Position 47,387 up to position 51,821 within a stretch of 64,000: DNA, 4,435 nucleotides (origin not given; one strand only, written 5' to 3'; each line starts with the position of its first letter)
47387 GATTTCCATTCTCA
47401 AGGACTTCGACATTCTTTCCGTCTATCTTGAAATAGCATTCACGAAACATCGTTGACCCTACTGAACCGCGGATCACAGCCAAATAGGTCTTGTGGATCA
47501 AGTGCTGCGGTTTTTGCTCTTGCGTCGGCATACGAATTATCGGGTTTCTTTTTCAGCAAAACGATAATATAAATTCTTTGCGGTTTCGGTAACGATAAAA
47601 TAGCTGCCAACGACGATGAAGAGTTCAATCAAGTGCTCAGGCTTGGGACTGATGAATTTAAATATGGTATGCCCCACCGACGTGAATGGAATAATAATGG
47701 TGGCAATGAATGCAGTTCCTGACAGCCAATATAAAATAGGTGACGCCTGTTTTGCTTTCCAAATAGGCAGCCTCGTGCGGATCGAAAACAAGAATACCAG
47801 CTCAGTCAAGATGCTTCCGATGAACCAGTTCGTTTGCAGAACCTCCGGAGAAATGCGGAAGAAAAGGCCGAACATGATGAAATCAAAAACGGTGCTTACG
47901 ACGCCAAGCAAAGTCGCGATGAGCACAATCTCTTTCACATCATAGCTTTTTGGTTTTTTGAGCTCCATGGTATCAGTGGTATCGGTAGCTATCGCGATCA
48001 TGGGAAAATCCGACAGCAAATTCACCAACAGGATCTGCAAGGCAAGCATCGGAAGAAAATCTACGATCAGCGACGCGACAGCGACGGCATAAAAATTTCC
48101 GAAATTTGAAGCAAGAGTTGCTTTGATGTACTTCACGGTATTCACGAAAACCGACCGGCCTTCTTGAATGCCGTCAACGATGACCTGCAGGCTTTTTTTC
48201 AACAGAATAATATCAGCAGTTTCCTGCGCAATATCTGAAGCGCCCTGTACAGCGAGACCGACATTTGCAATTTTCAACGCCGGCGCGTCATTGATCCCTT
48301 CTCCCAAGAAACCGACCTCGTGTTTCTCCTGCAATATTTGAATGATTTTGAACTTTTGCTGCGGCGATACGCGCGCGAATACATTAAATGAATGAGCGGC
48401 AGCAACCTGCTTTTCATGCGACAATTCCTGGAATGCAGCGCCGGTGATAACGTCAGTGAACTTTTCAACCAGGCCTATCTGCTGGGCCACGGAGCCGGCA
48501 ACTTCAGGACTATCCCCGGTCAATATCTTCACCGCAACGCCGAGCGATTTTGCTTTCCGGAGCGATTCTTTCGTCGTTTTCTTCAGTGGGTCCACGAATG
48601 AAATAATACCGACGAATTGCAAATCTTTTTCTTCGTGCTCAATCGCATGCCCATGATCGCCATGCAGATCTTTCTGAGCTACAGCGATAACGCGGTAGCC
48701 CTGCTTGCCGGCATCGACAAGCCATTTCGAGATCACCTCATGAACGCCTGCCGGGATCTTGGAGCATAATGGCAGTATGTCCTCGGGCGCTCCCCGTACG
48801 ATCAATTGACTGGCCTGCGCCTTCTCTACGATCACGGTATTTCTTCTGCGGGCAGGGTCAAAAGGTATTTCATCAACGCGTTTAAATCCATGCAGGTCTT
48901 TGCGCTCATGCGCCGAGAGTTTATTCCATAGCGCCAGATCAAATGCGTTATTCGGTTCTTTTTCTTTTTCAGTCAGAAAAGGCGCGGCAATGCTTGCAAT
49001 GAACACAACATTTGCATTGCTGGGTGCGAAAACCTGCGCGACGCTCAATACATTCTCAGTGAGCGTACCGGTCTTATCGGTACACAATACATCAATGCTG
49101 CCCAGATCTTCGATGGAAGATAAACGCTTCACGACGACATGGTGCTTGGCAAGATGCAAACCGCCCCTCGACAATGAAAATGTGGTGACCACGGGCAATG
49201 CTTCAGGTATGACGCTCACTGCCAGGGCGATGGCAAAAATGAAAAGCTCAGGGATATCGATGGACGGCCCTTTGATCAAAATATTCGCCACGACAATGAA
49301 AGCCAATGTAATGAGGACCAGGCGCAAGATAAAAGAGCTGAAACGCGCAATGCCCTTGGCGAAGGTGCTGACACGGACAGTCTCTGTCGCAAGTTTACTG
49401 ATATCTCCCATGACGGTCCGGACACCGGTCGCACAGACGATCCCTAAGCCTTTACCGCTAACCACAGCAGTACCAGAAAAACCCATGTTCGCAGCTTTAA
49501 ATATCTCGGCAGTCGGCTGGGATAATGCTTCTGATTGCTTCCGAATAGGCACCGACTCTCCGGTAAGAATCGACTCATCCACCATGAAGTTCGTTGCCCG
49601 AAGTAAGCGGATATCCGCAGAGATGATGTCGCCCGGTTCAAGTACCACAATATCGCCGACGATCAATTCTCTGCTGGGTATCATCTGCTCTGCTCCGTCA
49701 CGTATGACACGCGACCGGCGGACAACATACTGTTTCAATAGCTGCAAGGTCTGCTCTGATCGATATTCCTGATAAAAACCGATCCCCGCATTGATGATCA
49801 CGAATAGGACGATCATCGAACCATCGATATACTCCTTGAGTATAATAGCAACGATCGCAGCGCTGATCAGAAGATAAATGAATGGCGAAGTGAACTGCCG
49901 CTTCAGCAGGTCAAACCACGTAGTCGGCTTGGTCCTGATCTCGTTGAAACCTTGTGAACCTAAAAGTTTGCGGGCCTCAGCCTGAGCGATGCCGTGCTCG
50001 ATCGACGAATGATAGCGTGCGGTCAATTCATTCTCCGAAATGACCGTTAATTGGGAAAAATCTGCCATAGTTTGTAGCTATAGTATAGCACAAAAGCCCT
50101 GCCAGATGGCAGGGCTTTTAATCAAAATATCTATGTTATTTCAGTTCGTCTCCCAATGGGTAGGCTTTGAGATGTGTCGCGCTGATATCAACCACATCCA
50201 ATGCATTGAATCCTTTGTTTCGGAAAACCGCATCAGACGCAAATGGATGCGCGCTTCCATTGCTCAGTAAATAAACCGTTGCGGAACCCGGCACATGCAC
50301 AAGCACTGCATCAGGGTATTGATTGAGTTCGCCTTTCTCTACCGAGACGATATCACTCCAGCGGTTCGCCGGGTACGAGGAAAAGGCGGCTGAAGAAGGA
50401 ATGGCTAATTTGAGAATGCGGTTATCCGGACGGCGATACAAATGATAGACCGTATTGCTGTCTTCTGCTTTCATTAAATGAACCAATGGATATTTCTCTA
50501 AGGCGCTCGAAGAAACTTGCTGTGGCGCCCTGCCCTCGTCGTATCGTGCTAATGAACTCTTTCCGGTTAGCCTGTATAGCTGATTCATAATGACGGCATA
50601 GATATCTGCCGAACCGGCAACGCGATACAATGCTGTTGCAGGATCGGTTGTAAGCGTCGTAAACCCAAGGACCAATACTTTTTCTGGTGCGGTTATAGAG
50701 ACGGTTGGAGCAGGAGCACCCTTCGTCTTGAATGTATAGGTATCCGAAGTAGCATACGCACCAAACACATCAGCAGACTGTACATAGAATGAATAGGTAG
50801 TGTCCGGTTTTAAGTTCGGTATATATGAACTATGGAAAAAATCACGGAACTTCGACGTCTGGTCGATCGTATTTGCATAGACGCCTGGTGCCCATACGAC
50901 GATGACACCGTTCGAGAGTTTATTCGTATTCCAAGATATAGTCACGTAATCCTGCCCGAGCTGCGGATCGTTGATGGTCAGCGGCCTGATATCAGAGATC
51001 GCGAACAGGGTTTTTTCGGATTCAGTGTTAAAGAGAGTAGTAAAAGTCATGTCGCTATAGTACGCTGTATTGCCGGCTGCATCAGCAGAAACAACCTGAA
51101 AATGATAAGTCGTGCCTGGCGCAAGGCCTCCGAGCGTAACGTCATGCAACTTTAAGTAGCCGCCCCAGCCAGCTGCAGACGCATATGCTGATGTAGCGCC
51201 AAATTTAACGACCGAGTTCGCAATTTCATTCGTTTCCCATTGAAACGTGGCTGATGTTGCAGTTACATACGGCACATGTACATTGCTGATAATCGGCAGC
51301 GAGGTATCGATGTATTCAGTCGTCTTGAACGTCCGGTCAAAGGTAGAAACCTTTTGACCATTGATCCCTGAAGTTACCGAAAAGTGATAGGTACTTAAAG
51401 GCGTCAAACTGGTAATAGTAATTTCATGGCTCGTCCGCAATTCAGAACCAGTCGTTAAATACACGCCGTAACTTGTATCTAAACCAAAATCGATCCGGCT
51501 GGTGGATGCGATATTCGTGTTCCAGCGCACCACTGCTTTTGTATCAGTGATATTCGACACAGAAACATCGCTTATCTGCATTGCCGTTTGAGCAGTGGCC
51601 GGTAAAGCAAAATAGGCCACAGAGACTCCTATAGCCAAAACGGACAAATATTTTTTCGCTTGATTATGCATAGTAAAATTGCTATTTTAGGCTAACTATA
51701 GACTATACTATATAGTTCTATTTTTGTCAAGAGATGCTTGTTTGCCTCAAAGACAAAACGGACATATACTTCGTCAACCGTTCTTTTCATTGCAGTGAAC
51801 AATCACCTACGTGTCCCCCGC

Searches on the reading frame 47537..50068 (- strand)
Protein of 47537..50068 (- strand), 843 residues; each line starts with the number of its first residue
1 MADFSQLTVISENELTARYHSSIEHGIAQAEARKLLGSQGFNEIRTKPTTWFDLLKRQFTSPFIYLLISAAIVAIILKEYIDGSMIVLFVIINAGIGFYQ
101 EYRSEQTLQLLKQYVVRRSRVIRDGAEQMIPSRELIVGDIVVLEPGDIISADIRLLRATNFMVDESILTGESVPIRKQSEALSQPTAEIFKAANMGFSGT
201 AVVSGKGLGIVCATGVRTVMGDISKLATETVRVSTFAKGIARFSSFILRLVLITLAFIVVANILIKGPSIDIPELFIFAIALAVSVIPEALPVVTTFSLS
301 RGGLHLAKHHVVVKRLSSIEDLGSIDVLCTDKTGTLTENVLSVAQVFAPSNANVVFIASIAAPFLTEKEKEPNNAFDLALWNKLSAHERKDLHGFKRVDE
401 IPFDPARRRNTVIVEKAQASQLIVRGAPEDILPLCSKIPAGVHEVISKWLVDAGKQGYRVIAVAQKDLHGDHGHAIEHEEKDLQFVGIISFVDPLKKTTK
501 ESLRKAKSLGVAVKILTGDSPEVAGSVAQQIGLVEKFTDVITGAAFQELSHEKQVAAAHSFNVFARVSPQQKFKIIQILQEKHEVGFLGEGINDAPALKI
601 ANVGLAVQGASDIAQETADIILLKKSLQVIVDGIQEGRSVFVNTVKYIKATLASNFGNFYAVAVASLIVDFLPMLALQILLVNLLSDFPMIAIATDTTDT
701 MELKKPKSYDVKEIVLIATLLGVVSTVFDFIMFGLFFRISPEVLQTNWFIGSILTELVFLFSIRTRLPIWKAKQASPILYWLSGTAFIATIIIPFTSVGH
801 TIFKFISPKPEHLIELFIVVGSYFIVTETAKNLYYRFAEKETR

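Call 11: search_protein_families(library=pfam, proteins=[window:47537-50068:-], max_evalue=0.001)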
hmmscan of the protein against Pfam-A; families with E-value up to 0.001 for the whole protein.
window:47537-50068:- (843 aa): 6 families
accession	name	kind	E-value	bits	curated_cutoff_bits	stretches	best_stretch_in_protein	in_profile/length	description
PF00122.25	E1-E2_ATPase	-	2.3e-40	138.5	28.1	1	117-309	5-181/181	E1-E2 ATPase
PF00689.26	Cation_ATPase_C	-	2.7e-17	63.5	27.3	1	671-832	1-174/175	Cation transporting ATPase, C-terminus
PF00702.32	Hydrolase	-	8.5e-16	59.3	26.4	1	325-601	1-190/191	haloacid dehalogenase-like hydrolase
PF00690.31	Cation_ATPase_N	-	8.1e-14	51.5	20.4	1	13-74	7-69/69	Cation transporter/ATPase, N-terminus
PF13246.12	Cation_ATPase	-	9.2e-07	29.2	21.7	1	391-438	42-91/91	Cation transport ATPase (P-type)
PF08282.18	Hydrolase_3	-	0.00021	21.5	20.9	0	583-625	204-246/255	haloacid dehalogenase-like hydrolase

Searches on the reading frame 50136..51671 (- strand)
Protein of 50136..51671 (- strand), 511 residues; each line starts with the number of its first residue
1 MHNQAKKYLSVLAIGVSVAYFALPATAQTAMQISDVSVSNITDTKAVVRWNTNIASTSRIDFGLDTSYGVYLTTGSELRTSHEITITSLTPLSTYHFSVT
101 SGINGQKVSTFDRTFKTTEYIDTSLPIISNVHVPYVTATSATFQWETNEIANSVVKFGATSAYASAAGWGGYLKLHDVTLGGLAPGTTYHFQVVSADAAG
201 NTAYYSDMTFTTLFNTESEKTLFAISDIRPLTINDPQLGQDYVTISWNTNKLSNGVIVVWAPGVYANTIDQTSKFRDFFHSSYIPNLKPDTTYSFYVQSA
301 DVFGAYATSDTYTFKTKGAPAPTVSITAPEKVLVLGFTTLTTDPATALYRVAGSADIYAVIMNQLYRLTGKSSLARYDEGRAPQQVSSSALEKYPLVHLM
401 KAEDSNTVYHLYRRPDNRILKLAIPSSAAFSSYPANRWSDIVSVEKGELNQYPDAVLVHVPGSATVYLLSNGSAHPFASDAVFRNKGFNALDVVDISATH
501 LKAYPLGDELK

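Call 11: search_protein_families(library=pfam, proteins=[window:50136-51671:-], max_evalue=0.001)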
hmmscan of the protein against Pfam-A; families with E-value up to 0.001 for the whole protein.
window:50136-51671:- (511 aa): 3 families
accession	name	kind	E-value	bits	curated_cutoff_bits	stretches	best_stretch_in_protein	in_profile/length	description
PF16656.11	Pur_ac_phosph_N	-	3.1e-20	73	30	3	130-212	3-93/93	Purple acid Phosphatase, N-terminal domain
PF00041.27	fn3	-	1.1e-15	58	25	2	33-106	3-72/84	Fibronectin type III domain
PF25059.1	FN3_DSCAM-DSCAML_C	-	5.3e-06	27.1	39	0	176-214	45-81/89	DSCAM/DSCAML C-terminal Fn3-like domain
